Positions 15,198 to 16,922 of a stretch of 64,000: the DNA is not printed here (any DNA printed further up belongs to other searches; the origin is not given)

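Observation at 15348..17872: Cobalamin-type radical SAM enzyme translationally coupled to a type III polyketide synthase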

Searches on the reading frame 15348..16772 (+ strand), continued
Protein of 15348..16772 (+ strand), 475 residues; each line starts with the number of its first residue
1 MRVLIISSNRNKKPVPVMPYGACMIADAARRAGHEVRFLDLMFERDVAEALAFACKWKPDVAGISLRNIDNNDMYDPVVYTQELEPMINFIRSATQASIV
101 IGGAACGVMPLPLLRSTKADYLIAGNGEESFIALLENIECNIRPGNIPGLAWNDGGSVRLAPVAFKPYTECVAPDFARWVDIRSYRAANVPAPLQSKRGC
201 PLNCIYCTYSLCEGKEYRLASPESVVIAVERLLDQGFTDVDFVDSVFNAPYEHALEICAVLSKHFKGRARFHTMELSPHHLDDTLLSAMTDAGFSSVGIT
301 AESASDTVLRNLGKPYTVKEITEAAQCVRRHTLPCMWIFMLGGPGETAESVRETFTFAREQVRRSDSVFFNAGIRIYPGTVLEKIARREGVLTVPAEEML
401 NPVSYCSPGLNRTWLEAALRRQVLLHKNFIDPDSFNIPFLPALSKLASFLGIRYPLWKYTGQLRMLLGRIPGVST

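Call 39: search_protein_families(library=pfam, proteins=[L049:3849-5048:+], max_evalue=0.001)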
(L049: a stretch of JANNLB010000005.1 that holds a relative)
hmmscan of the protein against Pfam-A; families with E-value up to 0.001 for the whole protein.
L049:3849-5048:+ (400 aa): 4 families
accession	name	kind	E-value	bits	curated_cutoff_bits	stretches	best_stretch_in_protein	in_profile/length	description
PF01494.25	FAD_binding_3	-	6.9e-47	160.8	22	1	4-316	2-327/349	FAD binding domain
PF03486.20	HI0933_like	-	5.9e-06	26.3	50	1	5-37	2-34/244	HI0933-like protein Rossmann domain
PF12831.13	FAD_oxidored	-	0.00023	21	27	1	5-35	1-31/416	FAD dependent oxidoreductase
PF01266.30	DAO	-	0.00053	20.1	27.9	0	5-51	1-49/353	FAD dependent oxidoreductase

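Call 40: search_protein_families(library=ncbifam, proteins=[L049:3849-5048:+, L049:5215-5967:+, L085:8264-10120:+, L085:7340-8248:+], max_evalue=0.00001)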
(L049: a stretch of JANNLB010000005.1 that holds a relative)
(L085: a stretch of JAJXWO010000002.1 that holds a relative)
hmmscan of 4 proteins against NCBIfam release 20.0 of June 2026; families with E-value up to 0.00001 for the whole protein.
L049:3849-5048:+ (400 aa): 56 families (the best 25 are shown)
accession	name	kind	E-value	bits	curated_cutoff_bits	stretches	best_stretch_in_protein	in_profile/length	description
NF006092.0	PRK08244.1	equivalog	4.5e-45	154.2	644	1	3-305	2-304/494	monooxygenase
NF006002.0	PRK08132.1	subfamily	4.5e-42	144.1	416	2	3-204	25-226/552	FAD-dependent oxidoreductase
NF033145.1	rif_monoox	equivalog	3e-41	141.8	800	1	5-305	2-301/472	rifampin monooxygenase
NF004832.0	PRK06184.1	subfamily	5.3e-40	137.6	476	1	3-301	6-312/506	hypothetical protein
NF004829.0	PRK06183.1-3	subfamily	8.4e-37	127.1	390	1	2-340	7-354/520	bifunctional 3-(3-hydroxy-phenyl)propionate/3-hydroxycinnamic acid hydroxylase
NF005303.0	PRK06834.1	subfamily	4.8e-36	124.4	625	1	1-307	1-299/488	hypothetical protein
NF004780.0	PRK06126.1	subfamily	5.2e-36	124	445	3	263-306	294-337/552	hypothetical protein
NF004831.0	PRK06183.1-5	equivalog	6.2e-36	124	546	1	4-376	9-384/568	bifunctional 3-(3-hydroxy-phenyl)propionate/3-hydroxycinnamic acid hydroxylase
NF004834.1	PRK06185.1-3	subfamily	2.6e-27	95.7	500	1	4-176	8-181/420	FAD-dependent oxidoreductase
TIGR01988.1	Ubi-OHases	subfamily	3.6e-27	95.2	224.65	1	5-366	1-373/387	ubiquinone biosynthesis hydroxylase, UbiH/UbiF/VisC/COQ6 family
NF004828.0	PRK06183.1-2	equivalog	1.1e-25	90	853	1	2-315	11-324/568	bifunctional 3-(3-hydroxy-phenyl)propionate/3-hydroxycinnamic acid hydroxylase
NF005691.0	PRK07494.1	equivalog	3.6e-24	85.1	459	1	3-361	8-368/404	UbiH/UbiF family hydroxylase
NF000343.1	rif_mono_Iri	exception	3.7e-24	85.6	950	1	4-308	2-306/479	rifampin monooxygenase Iri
NF004833.1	PRK06185.1-1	subfamily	3.8e-24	85.2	488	1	5-173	4-174/403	FAD-dependent oxidoreductase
NF004827.0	PRK06183.1-1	equivalog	2e-23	82.6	966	1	4-332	16-346/554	bifunctional 3-(3-hydroxy-phenyl)propionate/3-hydroxycinnamic acid hydroxylase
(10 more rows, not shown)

L049:5215-5967:+ (251 aa): 2 families
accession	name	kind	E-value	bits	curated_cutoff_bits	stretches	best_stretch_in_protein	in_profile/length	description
NF004851.0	PRK06202.1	equivalog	1e-52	178.9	243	1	8-245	4-234/237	hypothetical protein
NF001242.0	PRK00216.1-3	equivalog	4.4e-06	26.3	351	1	29-138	32-143/258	bifunctional demethylmenaquinone methyltransferase/2-methoxy-6-polyprenyl-1,4-benzoquinol methylase UbiE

L085:8264-10120:+ (619 aa): 6 families
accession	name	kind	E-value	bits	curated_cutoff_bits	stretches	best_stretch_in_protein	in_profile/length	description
TIGR00387.1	glcD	equivalog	1.8e-15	56.7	567.9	1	163-344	1-192/413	glycolate oxidase subunit GlcD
NF008408.0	PRK11230.1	equivalog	4.7e-10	38.5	897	1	115-342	12-247/499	glycolate oxidase subunit GlcD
NF041227.1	BagG_FevA2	exception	7e-09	34.8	850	1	202-327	87-212/455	bagremycin/ferroverdin biosynthesis FAD-dependent oxygenase BagG/FevA2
NF041226.1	BagK_FevA1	equivalog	6.2e-08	31.5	800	1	159-327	40-208/453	bagremycin/ferroverdin biosynthesis FAD-dependent oxygenase BagK/FevA1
NF049975.1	2HglutDHaseYdiJ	equivalog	2.5e-07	28.9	1350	1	158-316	50-215/1018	D-2-hydroxyglutarate dehydrogenase YdiJ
NF010480.0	PRK13905.1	equivalog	4.1e-07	29.1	259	1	161-298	35-169/303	UDP-N-acetylmuramate dehydrogenase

L085:7340-8248:+ (303 aa): 26 families (the best 25 are shown)
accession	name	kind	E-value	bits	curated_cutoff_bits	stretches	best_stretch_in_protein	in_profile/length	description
TIGR01983.1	UbiG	equivalog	1.3e-42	145.7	102.95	1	53-256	6-211/228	bifunctional 2-polyprenyl-6-hydroxyphenol methylase/3-demethylubiquinol 3-O-methyltransferase UbiG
NF045667.1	MTase_DVU1556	equivalog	8.9e-16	58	155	1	93-193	21-118/213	DVU_1556 family methyltransferase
TIGR02072.1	BioC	equivalog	9.9e-16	58.3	184.95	1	85-199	23-137/244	malonyl-ACP O-methyltransferase BioC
TIGR01934.1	MenG_MenH_UbiE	subfamily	6.9e-14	51.7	158.35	1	81-200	27-148/223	ubiquinone/menaquinone biosynthesis methyltransferase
NF041537.1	ArsM_AhpD_UU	exception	7.8e-13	47.9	510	1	94-193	76-179/345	arsenite methyltransferase/AhpD domain selenoprotein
NF045823.1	PthPhpthDimycoMt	equivalog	9.2e-13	47.9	300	1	91-197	63-169/256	phthiotriol/phenolphthiotriol dimycocerosates methyltransferase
NF001244.0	PRK00216.1-5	equivalog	1.4e-12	47.5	216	1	94-192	48-151/236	bifunctional demethylmenaquinone methyltransferase/2-methoxy-6-polyprenyl-1,4-benzoquinol methylase UbiE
NF045825.1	FAmtase_mtf2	equivalog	2.5e-12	46.6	400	1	91-197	55-161/248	fatty-acid O-methyltransferase Mtf2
NF047649.1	MTase_UXPK_star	exception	1.7e-11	43.7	460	1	95-192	78-179/283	methyltransferase/UXPK-star double selenoprotein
NF008823.0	PRK11873.1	subfamily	1.9e-11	43.9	263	1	94-193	77-180/272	arsenite methyltransferase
NF041536.1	ArsM_DUF2284_UU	exception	1.4e-10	40.1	575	1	94-198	76-185/459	arsenite methyltransferase/DUF2284 domain selenoprotein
NF001243.0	PRK00216.1-4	equivalog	2.1e-10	40.4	235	1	77-202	31-160/237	demethylmenaquinone methyltransferase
TIGR02752.1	MenG_heptapren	equivalog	4.9e-10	39.3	419.85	1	79-200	31-156/231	demethylmenaquinone methyltransferase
NF043040.1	corrin_prot_MT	hypoth_equivalog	5.1e-10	39.1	180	1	93-192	40-145/216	corrinoid protein-associated methyltransferase CpaM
NF007610.0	PRK10258.1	equivalog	8.4e-09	35.1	342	1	97-205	45-149/251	malonyl-ACP O-methyltransferase BioC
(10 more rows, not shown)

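Call 61: predict_structure(alignment_id=A1)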
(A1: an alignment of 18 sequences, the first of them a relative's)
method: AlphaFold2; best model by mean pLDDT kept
length: 475 residues; sequences in the alignment: 18
mean_pLDDT: 90.5   pTM: 0.90
mean pLDDT of the five models: 90.5, 90.5, 90.4, 89.5, 89.5
residues with pLDDT >= 90: 308; 70-90: 149; 50-70: 18; < 50: 0
segments of 3 or more residues with pLDDT < 50: none
pLDDT, mean of each block of 10 residues (from residue 1): 95 86 96 98 93 97 81 68 87 96 88 89 91 95 89 86 82 94 91 92 87 89 97 94 86 98 94 94 98 96 96 96 98 96 94 98 95 89 94 86 88 93 91 81 85 86 77 56
secondary structure, 60 per line:
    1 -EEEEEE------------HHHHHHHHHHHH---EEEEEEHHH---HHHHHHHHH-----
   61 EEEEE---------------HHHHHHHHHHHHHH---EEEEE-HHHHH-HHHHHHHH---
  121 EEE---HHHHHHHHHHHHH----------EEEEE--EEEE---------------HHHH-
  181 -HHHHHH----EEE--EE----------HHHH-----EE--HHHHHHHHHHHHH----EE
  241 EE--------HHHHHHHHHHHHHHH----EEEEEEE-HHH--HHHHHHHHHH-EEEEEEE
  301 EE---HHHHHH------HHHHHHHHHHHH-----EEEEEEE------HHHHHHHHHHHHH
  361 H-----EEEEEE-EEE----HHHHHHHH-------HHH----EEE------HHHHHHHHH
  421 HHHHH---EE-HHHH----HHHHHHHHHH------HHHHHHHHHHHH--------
elements in order: E2-7 H20-31 E35-40 H47-55 E61-65 H81-94 E98-102 H104-108 H110-117 E121-123 H127-139 E150-154 E157-160 H176-179 H182-187 E192-194 H209-212 H222-234 E239-242 H251-265 E270-276 H283-292 E294-302 H306-311 H318-329 E335-341 H348-361 E367-372 E374-376 H381-388 E403-405 H412-425 H432-435 H440-449 H456-467

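Call 64: fold_search(model_id=the predicted structure, library=pdb)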
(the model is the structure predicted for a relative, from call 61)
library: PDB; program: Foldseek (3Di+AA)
matches with E <= 10: 1644; with E <= 0.001: 81
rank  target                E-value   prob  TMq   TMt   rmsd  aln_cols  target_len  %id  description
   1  6wte_B                1.2e-30  1.00  0.86  0.78   3.8       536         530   23  Structure of radical S-adenosylmethionine methyltransferase, TsrM, from Kitasatospora setae with cobalamin and [4Fe-4S (released 2020-12-23)
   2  6wte_A                7.3e-30  1.00  0.86  0.72   4.9       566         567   22  Structure of radical S-adenosylmethionine methyltransferase, TsrM, from Kitasatospora setae with cobalamin and [4Fe-4S (released 2020-12-23)
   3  6wtf_A                2.7e-28  1.00  0.86  0.76   4.4       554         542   22  Structure of radical S-adenosylmethionine methyltransferase, TsrM, from Kitasatospora setae with tryptophan substrate  (released 2020-12-23)
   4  6wtf_B                4.0e-28  1.00  0.85  0.76   4.0       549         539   23  Structure of radical S-adenosylmethionine methyltransferase, TsrM, from Kitasatospora setae with tryptophan substrate  (released 2020-12-23)
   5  9ccb                  1.3e-20  1.00  0.65  0.73   7.7       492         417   19  X-ray crystal structure of methyl-coenzyme M reductase glutamine methylase (MgmA) from Methanothermobacter marburgensis  (released 2025-01-01)
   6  6fd2_B                2.2e-19  1.00  0.66  0.69   7.3       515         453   19  Radical SAM 1,2-diol dehydratase AprD4 in complex with its substrate paromamine (released 2018-01-17)
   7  9n1d                  4.7e-19  1.00  0.68  0.53   8.7       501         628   16  Crystal structure of CysS from Corallococcus sp. CA054B with 5'-deoxyadenosine and methionine bound (released 2026-01-28)
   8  6fd2_A                8.7e-19  1.00  0.64  0.66   7.2       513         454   18  Radical SAM 1,2-diol dehydratase AprD4 in complex with its substrate paromamine (released 2018-01-17)
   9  9n1b                  1.5e-18  1.00  0.69  0.53   8.7       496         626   16  Crystal structure of CysS from Corallococcus sp. CA054B with 5'-deoxyadenosine, methionine, and pantetheinylated 3-metho (released 2026-01-28)
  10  9n1c                  3.7e-18  1.00  0.66  0.52   9.1       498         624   14  Crystal structure of CysS from Corallococcus sp. CA054B with 5'-deoxyadenosine, methionine, and pantetheinylated 3-ethox (released 2026-01-28)
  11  5ul4                  4.2e-18  1.00  0.75  0.51   5.3       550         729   14  Structure of Cobalamin-dependent S-adenosylmethionine radical enzyme OxsB with aqua-cobalamin and S-adenosylmethionine b (released 2017-04-19)
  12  5ul2                  2.0e-17  1.00  0.69  0.47   6.6       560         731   13  Structure of Apo, SeMet-labeled Cobalamin-dependent S-adenosylmethionine radical enzyme OxsB (released 2017-04-19)
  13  7kdx_A                5.1e-17  1.00  0.68  0.50   9.6       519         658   16  Crystal structure of Streptomyces tokunonesis TokK with hydroxycobalamin, 5'-deoxyadenosine, and methionine (released 2022-01-12)
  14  5ul3                  9.4e-17  1.00  0.73  0.50   5.6       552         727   14  Structure of Cobalamin-dependent S-adenosylmethionine radical enzyme OxsB with aqua-cobalamin bound (released 2017-04-19)
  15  7kdx_B                9.4e-17  1.00  0.70  0.51   9.5       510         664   16  Crystal structure of Streptomyces tokunonesis TokK with hydroxycobalamin, 5'-deoxyadenosine, and methionine (released 2022-01-12)
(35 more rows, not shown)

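Call 72: search_protein_families(library=pfam, proteins=[L020:8517-9422:+, L020:9481-10395:+, L020:3661-5877:+, L041:7929-8735:+, L048:5048-5866:-, L048:3446-5029:-, L040:4151-4699:+, L040:5470-5943:+], max_evalue=0.001)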
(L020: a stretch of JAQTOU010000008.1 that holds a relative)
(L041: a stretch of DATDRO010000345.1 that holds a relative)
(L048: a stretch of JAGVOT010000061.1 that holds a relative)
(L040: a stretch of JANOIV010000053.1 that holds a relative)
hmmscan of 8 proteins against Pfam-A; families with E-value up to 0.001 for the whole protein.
L020:8517-9422:+ (302 aa): 2 families
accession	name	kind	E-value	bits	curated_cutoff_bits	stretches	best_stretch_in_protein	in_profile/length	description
PF00589.27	Phage_integrase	-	1.1e-41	143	27.1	1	126-285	9-169/172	Phage integrase family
PF02899.23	Phage_int_SAM_1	-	2.3e-15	57.1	22.3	1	5-86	1-81/83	Phage integrase, N-terminal SAM-like domain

L020:9481-10395:+ (305 aa): 1 family
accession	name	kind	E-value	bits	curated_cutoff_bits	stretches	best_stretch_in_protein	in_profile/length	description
PF00596.27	Aldolase_II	-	2e-15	57.6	22.2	1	13-199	2-177/183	Class II Aldolase and Adducin N-terminal domain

L020:3661-5877:+ (739 aa): 3 families
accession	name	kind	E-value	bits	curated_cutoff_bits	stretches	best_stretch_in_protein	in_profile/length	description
PF01131.25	Topoisom_bac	-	2.5e-121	406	35.1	1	162-608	2-411/411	DNA topoisomerase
PF01396.24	Zn_ribbon_Top1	-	7.1e-22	77.4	32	2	636-673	1-38/39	Topoisomerase DNA binding C4 zinc finger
PF01751.28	Toprim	-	1.1e-19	70.8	23.1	1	40-147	2-96/96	Toprim domain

L041:7929-8735:+ (269 aa): 1 family
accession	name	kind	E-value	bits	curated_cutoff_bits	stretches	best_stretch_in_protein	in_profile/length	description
PF18978.5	DUF5714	-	1.2e-48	165.3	26.2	1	74-248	3-173/173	Family of unknown function (DUF5714)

L048:5048-5866:- (272 aa): 1 family
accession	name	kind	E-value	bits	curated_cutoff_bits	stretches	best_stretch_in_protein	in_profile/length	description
PF02630.20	SCO1-SenC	-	1.9e-06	28.3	22.8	1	57-185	5-128/134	SCO1/SenC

L048:3446-5029:- (527 aa): 1 family
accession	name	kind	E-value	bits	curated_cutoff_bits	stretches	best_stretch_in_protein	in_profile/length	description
PF00115.25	COX1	-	2.7e-153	511.4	34.8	1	25-468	1-436/436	Cytochrome C and Quinol oxidase polypeptide I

L040:4151-4699:+ (183 aa): 2 families
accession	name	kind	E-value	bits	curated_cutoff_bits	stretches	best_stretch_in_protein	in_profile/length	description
PF00210.30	Ferritin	-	1.9e-35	122.3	24.5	1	34-170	1-142/142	Ferritin-like domain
PF02915.23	Rubrerythrin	-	2.6e-07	31.5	22.8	1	37-161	3-134/137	Rubrerythrin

L040:5470-5943:+ (158 aa): 1 family
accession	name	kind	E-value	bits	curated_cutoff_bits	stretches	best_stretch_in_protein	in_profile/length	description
PF02777.23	Sod_Fe_C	-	5.8e-37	126.3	20.9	1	59-155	5-101/102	Iron/manganese superoxide dismutases, C-terminal domain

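Call 75: search_protein_families(library=pfam, alignment_id=A4, max_evalue=0.00001)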
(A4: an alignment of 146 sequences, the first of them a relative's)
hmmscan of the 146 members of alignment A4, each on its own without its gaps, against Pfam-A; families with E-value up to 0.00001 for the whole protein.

A. member 1, L001:7058-7597:- (180 aa): 1 family
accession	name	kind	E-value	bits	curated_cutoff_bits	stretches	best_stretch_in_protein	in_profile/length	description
PF07998.17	Peptidase_M54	-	2e-29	103.4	24.4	1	51-180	59-193/194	Peptidase family M54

B. families by the number of members that match (of 146 scanned): 135 families (the first 25 are shown)
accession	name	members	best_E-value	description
PF13473.12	Cupredoxin_1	9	6.9e-14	Cupredoxin-like domain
PF03358.20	FMN_red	6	4.7e-17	NADPH-dependent FMN reductase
PF13649.12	Methyltransf_25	6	3.7e-11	Methyltransferase domain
PF08241.18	Methyltransf_11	6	3.5e-09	Methyltransferase domain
PF08242.18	Methyltransf_12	5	8.7e-09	Methyltransferase domain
PF18978.5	DUF5714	4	5.4e-49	Family of unknown function (DUF5714)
PF09917.15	DUF2147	4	6.1e-38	Uncharacterized protein conserved in bacteria (DUF2147)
PF00258.30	Flavodoxin_1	4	6.2e-08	Flavodoxin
PF00117.34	GATase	3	1.1e-44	Glutamine amidotransferase class-I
PF00589.27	Phage_integrase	3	7.4e-42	Phage integrase family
PF07722.19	Peptidase_C26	3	2.1e-39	Peptidase C26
PF02899.23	Phage_int_SAM_1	3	2.3e-15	Phage integrase, N-terminal SAM-like domain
PF06418.20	CTP_synth_N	2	4.8e-125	CTP synthase N-terminus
PF01131.25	Topoisom_bac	2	1.2e-121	DNA topoisomerase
PF01434.24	Peptidase_M41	2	3.6e-65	Peptidase family M41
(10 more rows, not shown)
